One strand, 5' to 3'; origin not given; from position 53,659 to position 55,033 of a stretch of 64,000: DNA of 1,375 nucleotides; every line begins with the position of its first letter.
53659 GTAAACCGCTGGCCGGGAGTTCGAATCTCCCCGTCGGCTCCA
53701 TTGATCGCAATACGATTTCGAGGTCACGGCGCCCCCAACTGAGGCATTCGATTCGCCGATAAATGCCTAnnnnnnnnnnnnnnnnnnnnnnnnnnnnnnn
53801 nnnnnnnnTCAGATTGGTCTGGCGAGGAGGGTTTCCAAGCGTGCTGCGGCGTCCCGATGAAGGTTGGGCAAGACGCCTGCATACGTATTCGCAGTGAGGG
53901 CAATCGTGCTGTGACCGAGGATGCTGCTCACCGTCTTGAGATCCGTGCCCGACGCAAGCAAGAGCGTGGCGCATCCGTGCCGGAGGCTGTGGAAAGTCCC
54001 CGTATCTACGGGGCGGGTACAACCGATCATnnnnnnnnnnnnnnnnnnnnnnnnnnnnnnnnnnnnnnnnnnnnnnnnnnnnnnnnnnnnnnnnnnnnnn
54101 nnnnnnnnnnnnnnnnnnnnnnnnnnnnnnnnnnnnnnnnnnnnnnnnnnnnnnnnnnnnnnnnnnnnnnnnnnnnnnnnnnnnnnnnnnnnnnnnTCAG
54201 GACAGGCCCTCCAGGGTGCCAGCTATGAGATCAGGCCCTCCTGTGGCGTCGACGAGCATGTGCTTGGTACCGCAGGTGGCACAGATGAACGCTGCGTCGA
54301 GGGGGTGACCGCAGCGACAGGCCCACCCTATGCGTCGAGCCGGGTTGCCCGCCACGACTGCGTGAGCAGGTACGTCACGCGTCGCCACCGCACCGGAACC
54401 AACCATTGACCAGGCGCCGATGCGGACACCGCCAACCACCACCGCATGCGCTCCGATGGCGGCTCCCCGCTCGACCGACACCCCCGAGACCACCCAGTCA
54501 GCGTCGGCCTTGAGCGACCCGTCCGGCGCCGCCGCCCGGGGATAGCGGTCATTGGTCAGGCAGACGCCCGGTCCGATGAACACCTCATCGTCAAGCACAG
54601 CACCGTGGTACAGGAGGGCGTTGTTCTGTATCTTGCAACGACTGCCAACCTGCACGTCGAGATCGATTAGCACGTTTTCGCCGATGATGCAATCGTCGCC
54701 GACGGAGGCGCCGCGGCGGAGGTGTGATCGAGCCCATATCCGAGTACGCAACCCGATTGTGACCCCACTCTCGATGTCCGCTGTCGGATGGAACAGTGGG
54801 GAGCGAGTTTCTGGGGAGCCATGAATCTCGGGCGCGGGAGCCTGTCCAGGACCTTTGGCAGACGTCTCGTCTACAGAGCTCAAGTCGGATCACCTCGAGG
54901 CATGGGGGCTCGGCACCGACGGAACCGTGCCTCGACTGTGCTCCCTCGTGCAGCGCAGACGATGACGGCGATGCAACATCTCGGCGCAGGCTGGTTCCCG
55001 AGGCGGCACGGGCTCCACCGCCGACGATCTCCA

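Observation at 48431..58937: tRNA-Phe-associated mosaic island carrying envelope-glycosylation cassettes (seroconversion-like cargo)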

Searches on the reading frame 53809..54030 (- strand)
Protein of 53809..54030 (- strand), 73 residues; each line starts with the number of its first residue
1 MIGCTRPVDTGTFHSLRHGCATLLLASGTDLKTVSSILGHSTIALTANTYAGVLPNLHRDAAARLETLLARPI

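Call 90: search_protein_families(library=pfam, proteins=[window:53809-54030:-], max_evalue=0.01)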
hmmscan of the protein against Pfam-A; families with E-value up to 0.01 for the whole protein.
window:53809-54030:- (73 aa): 2 families
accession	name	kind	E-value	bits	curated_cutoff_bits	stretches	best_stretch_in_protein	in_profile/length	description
PF00589.27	Phage_integrase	-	5.6e-10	39.7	27.1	1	12-53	128-168/172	Phage integrase family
PF15727.10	DUF4678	-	0.0006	19.7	27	1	9-57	293-341/381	Domain of unknown function (DUF4678)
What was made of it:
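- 53809..54030 (-): C-terminal stub (73 aa) of a second tyrosine integrase. PF00589 positions 128-168 of 172, E=5.6e-10 (call 90).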

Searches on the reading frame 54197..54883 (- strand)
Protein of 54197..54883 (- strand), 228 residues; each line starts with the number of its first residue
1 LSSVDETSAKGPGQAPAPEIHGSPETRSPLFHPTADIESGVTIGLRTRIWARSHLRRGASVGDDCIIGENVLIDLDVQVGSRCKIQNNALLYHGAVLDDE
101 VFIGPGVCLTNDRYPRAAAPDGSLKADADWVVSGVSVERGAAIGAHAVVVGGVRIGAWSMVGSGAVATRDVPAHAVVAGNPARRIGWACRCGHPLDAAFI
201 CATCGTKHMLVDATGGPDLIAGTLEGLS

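Call 4: search_protein_families(library=pfam, proteins=[window:54197-54883:-], max_evalue=0.01)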
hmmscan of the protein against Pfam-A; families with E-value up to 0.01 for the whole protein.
window:54197-54883:- (228 aa): 4 families
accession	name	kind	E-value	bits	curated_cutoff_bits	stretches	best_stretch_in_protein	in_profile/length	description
PF00132.30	Hexapep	-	1.3e-20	72.6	27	3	41-73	2-34/36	Bacterial transferase hexapeptide (six repeats)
PF25084.1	LbH_EIF2B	-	1e-09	38.8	54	1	33-111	14-95/105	EIF2B subunit epsilon LbH domain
PF14602.12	Hexapep_2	-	2e-07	31.1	27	1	59-91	2-32/34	Hexapeptide repeat of succinyl-transferase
PF25247.1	LbH_GLGC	-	0.0012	19.2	27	0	59-107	74-121/135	GLGC left-handed parallel beta-helix domain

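Call 14: search_protein_families(library=ncbifam, proteins=[window:54197-54883:-], max_evalue=1)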
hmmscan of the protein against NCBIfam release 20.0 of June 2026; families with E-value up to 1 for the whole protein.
window:54197-54883:- (228 aa): 52 families (the best 25 are shown)
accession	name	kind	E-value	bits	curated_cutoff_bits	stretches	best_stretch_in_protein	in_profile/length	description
TIGR03570.1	NeuD_NnaD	subfamily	1.2e-26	93.6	160.8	2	133-183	152-202/202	NeuD/PglB/VioB family sugar acetyltransferase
NF002060.0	PRK00892.1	subfamily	1.3e-16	60.7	207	2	27-112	100-185/345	UDP-3-O-(3-hydroxymyristoyl)glucosamine N-acyltransferase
TIGR03532.1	DapD_Ac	equivalog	7.5e-16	58.4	231.75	2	134-185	160-211/231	2,3,4,5-tetrahydropyridine-2,6-dicarboxylate N-acetyltransferase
TIGR01853.1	lipid_A_lpxD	equivalog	3.4e-14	52.5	242.5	2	27-114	91-178/325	UDP-3-O-(3-hydroxymyristoyl)glucosamine N-acyltransferase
NF003657.0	PRK05289.1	equivalog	5e-14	52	226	2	135-186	143-194/264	acyl-ACP--UDP-N-acetylglucosamine O-acyltransferase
NF041874.1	EPS_EpsC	equivalog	5.2e-13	49.1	150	2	137-185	116-164/168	serine O-acetyltransferase EpsC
TIGR01852.1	lipid_A_lpxA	equivalog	1.8e-12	47.1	231.05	2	32-91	2-61/254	acyl-ACP--UDP-N-acetylglucosamine O-acyltransferase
NF058585.1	HptprglPActTf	PfamEq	3.1e-11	43.2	300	2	134-185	106-157/172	heptaprenylglyceryl phosphate O-acetyltransferase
NF010935.0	PRK14355.1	equivalog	3.4e-11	42.4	718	2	35-107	263-333/459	bifunctional UDP-N-acetylglucosamine diphosphorylase/glucosamine-1-phosphate N-acetyltransferase GlmU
NF007797.0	PRK10502.1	subfamily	5.2e-11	42.5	192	1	58-185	52-176/183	WcaF family extracellular polysaccharide biosynthesis acetyltransferase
NF007499.0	PRK10092.1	equivalog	1.5e-10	41.2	314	1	100-185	99-180/183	maltose O-acetyltransferase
TIGR01173.1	glmU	equivalog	2.5e-10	39.8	366.85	2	137-182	394-439/452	bifunctional UDP-N-acetylglucosamine diphosphorylase/glucosamine-1-phosphate N-acetyltransferase GlmU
NF007240.0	PRK09677.1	equivalog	8.6e-10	38.4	243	2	139-185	135-181/192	putative lipopolysaccharide biosynthesis O-acetyl transferase WbbJ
NF010937.0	PRK14357.1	equivalog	1.1e-09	37.7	658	2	137-179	386-428/448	bifunctional UDP-N-acetylglucosamine diphosphorylase/glucosamine-1-phosphate N-acetyltransferase GlmU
NF007076.0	PRK09527.1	equivalog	1.4e-09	37.6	347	1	96-185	97-182/203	galactoside O-acetyltransferase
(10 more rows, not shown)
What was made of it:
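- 54197..54883 (-): Left-handed beta-helix N-acetyltransferase of the WlbB/QdtC/FdtD class (HEXA). NCBIfam NeuD/PglB/VioB at 93.6 bits, below the cutoff of 160.8 (call 14).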

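Call 27: search_solved_structures(query=window:54197-54883:-, max_evalue=0.001)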
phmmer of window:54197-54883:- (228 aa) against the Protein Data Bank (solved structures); distinct sequences matched with E-value up to 0.001: 79 (the best 60 are shown).
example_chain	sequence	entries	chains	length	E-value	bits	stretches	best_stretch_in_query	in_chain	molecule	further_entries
3mqg_A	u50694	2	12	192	1.1e-37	133.4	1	31-199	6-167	Lipopolysaccharides biosynthesis acetyltransferase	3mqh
4mzu_A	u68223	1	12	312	9.4e-27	97.5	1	31-187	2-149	WxcM-like protein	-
7s43_A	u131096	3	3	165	1.5e-23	87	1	30-175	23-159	N-acetyltransferase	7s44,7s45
7s3u_A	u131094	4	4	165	1.1e-22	84.3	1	30-175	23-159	N-acetyltransferase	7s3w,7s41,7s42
3fs8_A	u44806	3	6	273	3.2e-17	66.3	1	48-185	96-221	QdtC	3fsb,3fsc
2ic7_A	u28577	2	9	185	2.9e-11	46.9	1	96-187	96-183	Maltose transacetylase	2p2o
3r8y_A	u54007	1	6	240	1.4e-10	44.6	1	44-185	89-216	2,3,4,5-tetrahydropyridine-2,6-dicarboxylate N-acetyltransferase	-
3cj8_A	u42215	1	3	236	3.7e-10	43.2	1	47-185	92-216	2,3,4,5-tetrahydropyridine-2,6-dicarboxylate N-acetyltransferase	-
4dcl_A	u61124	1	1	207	3.4e-09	40.1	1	64-184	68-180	Putative acetyltransferase SACOL2570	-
3ftt_A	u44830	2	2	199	3.4e-09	40.1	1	64-184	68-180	Putative acetyltransferase SACOL2570 | Galactoside O-acetyltransferase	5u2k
3v4e_A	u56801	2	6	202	3.5e-09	40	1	64-184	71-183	Galactoside O-acetyltransferase | Putative acetyltransferase SACOL2570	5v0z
4egg_A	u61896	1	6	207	3.7e-09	40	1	64-184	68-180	Putative acetyltransferase SACOL2570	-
7txp_A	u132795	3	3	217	3.1e-08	36.9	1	46-112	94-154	VioB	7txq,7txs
8e62_A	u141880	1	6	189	3.6e-08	36.7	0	135-187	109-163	UDP-N-acetylglucosamine acyltransferase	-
1kqa_A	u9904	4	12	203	7.4e-08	35.7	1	94-185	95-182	GALACTOSIDE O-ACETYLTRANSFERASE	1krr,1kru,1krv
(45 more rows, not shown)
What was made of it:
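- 54197..54883 (-): PDB 3MQG 1.1e-37, 4MZU 9e-27, 3FS8 3e-17 (call 27).
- On Phage gtr/oac serotype-conversion module: The acetyltransferase is a soluble hexapeptide-repeat protein closest to WlbB, FdtD and QdtC (calls 4, 27).
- On WlbB/QdtC-class nucleotide-amino-sugar N-acetyltransferases: 3MQG 1.1e-37, 4MZU 9e-27, 7S43 1.5e-23, 3FS8 3e-17 (call 27).
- Checked: Hexapeptide acetyltransferase at 54197-54883, minus strand (calls 4, 14, 27).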
